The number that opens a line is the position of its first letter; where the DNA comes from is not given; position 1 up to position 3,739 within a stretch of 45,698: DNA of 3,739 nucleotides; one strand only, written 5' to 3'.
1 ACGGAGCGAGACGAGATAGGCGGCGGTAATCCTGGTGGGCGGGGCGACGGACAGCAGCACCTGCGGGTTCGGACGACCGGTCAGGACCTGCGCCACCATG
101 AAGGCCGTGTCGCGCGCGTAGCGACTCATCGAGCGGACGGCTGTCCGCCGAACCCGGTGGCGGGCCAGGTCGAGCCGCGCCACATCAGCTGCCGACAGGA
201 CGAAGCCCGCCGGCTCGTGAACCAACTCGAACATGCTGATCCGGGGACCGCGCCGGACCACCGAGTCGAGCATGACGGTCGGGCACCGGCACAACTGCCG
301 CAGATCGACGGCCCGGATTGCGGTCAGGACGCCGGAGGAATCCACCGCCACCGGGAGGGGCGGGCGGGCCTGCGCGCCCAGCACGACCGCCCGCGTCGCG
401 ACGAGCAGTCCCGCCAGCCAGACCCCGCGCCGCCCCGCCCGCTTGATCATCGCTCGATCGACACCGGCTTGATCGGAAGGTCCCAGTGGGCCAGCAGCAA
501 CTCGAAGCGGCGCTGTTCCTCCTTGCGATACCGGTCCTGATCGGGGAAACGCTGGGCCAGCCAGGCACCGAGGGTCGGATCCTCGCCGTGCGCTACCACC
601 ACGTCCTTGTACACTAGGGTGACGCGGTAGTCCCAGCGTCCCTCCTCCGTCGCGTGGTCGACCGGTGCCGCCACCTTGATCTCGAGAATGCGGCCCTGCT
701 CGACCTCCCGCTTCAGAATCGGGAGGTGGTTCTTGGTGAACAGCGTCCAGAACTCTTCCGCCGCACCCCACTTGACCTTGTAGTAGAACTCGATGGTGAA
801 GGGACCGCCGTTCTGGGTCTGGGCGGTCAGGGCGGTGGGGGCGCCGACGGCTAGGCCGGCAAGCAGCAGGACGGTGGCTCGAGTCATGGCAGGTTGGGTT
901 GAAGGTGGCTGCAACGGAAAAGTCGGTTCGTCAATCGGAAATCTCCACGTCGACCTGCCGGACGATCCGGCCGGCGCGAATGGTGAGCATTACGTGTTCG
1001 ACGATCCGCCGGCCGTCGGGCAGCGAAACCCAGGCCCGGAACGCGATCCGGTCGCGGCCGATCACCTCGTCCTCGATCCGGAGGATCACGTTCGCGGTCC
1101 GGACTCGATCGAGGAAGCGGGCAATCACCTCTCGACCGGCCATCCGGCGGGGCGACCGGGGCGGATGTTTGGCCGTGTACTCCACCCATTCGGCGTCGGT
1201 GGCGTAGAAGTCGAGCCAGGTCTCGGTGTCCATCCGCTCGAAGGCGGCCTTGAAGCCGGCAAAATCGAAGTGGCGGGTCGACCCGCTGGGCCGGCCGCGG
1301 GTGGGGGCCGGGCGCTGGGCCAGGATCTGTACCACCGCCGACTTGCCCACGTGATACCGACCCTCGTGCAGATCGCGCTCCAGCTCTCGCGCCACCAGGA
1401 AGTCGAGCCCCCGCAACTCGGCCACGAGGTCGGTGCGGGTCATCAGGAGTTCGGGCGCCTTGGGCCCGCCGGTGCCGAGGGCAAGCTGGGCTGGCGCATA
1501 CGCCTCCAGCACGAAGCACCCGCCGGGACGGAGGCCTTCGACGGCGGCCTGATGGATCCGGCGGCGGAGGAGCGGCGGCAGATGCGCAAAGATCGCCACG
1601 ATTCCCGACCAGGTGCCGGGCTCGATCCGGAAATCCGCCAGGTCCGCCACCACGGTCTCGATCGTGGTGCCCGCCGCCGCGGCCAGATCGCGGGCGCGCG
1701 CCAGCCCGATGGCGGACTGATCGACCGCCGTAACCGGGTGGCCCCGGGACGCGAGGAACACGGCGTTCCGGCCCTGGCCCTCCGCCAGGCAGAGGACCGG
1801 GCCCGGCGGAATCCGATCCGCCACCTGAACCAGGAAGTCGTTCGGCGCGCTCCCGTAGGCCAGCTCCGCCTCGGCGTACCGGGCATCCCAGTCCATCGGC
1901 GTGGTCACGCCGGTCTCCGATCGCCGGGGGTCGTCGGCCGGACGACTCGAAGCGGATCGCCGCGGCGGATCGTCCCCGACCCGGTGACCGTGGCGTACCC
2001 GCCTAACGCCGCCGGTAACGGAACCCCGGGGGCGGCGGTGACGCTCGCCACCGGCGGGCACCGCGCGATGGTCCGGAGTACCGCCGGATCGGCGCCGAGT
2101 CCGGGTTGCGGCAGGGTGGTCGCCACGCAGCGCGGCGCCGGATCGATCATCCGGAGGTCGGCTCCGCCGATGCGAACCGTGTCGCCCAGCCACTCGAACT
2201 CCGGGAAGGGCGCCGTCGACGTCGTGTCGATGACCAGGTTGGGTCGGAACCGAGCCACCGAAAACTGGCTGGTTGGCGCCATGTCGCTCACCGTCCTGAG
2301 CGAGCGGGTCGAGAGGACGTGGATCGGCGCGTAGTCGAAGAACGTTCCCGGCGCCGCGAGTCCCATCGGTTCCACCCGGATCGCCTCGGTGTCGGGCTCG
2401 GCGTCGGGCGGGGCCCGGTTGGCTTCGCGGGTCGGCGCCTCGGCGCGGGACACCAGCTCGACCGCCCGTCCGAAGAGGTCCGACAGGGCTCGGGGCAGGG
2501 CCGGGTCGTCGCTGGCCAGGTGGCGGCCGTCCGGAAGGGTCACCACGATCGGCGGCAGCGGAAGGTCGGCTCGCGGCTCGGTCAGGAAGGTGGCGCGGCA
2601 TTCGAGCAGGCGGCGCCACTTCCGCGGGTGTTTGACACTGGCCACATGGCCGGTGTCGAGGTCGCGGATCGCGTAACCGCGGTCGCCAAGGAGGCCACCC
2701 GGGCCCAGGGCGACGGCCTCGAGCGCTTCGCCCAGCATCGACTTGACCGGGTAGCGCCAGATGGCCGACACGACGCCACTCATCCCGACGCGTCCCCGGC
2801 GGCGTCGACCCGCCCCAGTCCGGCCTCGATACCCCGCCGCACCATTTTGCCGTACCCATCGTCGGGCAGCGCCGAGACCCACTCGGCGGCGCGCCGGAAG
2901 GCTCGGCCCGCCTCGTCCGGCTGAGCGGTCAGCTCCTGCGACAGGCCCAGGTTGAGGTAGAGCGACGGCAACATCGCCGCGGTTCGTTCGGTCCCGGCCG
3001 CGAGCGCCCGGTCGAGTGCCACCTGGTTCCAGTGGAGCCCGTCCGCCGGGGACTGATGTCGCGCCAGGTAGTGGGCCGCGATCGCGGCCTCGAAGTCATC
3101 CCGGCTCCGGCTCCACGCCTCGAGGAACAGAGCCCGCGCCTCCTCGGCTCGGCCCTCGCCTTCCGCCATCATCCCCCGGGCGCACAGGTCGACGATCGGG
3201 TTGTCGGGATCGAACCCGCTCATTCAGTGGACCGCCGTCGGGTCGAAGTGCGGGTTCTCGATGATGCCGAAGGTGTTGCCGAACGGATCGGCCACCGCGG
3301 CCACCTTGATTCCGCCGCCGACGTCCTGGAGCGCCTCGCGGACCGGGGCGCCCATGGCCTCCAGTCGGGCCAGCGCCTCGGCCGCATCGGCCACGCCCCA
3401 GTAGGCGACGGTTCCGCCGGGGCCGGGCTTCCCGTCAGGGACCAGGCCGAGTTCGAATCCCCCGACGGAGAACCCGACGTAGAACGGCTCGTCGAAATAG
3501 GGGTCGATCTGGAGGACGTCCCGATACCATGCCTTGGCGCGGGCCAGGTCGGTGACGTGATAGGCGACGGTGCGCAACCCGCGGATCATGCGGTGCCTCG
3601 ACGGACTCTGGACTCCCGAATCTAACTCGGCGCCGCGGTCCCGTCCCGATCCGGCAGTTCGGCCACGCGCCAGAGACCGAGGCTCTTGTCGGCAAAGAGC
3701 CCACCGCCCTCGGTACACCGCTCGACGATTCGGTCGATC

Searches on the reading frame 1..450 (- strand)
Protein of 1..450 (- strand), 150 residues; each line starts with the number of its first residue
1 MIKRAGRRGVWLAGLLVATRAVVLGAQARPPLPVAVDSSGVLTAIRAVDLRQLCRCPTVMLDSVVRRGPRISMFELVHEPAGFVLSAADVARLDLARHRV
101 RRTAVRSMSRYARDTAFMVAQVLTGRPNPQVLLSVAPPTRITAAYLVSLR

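Call 7: search_protein_families(library=pfam, proteins=[window:1-450:-])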
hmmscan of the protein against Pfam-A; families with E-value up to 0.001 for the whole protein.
window:1-450:- (150 aa): 0 families

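Call 52: search_protein_families(library=ncbifam, proteins=[window:1-450:-], max_evalue=0.01)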
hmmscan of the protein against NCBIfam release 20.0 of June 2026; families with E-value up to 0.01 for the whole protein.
window:1-450:- (150 aa): 0 families
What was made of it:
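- Tried and rejected: NCBIfam has no model matching the QC or the unknown exported proteins (call 52).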

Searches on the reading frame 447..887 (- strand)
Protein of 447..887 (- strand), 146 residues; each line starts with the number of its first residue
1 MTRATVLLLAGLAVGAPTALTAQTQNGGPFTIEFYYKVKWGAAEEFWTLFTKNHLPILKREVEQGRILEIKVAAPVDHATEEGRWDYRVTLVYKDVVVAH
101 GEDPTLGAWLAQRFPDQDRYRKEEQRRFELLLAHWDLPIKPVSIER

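Call 7: search_protein_families(library=pfam, proteins=[window:447-887:-])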
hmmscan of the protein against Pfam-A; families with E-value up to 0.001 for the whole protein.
window:447-887:- (146 aa): 0 families

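Call 52: search_protein_families(library=ncbifam, proteins=[window:447-887:-], max_evalue=0.01)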
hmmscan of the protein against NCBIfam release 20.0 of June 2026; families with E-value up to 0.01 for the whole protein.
window:447-887:- (146 aa): 0 families
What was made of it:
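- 447..887 (-): Small exported protein with no family match. Signal peptide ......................|QTQNG; the Gln codon is at 819-821. This is a clear case. No Pfam or NCBIfam match (calls 7, 52).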

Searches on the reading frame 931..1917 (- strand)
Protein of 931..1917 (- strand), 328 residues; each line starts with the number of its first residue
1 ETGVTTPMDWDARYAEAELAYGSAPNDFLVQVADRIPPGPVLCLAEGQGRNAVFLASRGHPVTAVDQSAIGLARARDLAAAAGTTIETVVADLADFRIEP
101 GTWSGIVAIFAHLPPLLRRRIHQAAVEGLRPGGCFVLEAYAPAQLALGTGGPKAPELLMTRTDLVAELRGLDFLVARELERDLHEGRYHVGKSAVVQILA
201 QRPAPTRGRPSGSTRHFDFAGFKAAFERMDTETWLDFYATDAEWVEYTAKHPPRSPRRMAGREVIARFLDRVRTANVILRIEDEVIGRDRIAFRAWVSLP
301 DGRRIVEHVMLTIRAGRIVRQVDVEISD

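Call 43: search_protein_families(library=pfam, proteins=[window:931-1917:-])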
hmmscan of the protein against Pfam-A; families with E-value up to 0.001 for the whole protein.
window:931-1917:- (328 aa): 4 families
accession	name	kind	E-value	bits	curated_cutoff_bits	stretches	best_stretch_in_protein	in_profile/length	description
PF13649.12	Methyltransf_25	-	1.7e-11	45.1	27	1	41-133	1-97/97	Methyltransferase domain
PF12680.13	SnoaL_2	-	4.6e-06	27.6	27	1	222-320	4-101/102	SnoaL-like domain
PF03848.20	TehB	-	7.7e-06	25.9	20.4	1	30-99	23-93/193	Tellurite resistance protein TehB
PF08241.18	Methyltransf_11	-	4e-05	24.6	21.2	1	43-136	2-94/95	Methyltransferase domain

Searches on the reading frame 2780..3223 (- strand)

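Call 43: search_protein_families(library=pfam, proteins=[window:2780-3223:-])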
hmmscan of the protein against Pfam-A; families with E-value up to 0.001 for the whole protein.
window:2780-3223:- (147 aa): 1 family
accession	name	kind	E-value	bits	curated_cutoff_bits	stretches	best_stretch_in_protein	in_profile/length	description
PF07719.23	TPR_2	-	0.00023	21.5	27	0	88-114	3-29/34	Tetratricopeptide repeat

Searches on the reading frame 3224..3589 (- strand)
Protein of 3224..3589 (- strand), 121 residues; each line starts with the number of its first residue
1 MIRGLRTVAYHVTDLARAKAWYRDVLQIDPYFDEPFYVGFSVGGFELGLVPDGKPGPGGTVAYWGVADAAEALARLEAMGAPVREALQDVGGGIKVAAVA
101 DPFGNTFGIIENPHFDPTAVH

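Call 43: search_protein_families(library=pfam, proteins=[window:3224-3589:-])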
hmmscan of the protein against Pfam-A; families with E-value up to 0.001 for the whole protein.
window:3224-3589:- (121 aa): 4 families
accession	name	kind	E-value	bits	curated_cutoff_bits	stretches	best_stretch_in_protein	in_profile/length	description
PF00903.31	Glyoxalase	-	5.2e-11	43.4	20.6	1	7-107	4-119/121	Glyoxalase/Bleomycin resistance protein/Dioxygenase superfamily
PF18029.7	Glyoxalase_6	-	8.5e-06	26.8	23.6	1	9-109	3-105/106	Glyoxalase-like domain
PF22677.2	Ble-like_N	-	0.00043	20.4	24.5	1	11-43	8-41/41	Bleomycin resistance protein-like N-terminal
PF13669.12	Glyoxalase_4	-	0.00057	20.6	27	0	61-97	72-108/109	Glyoxalase/Bleomycin resistance protein/Dioxygenase superfamily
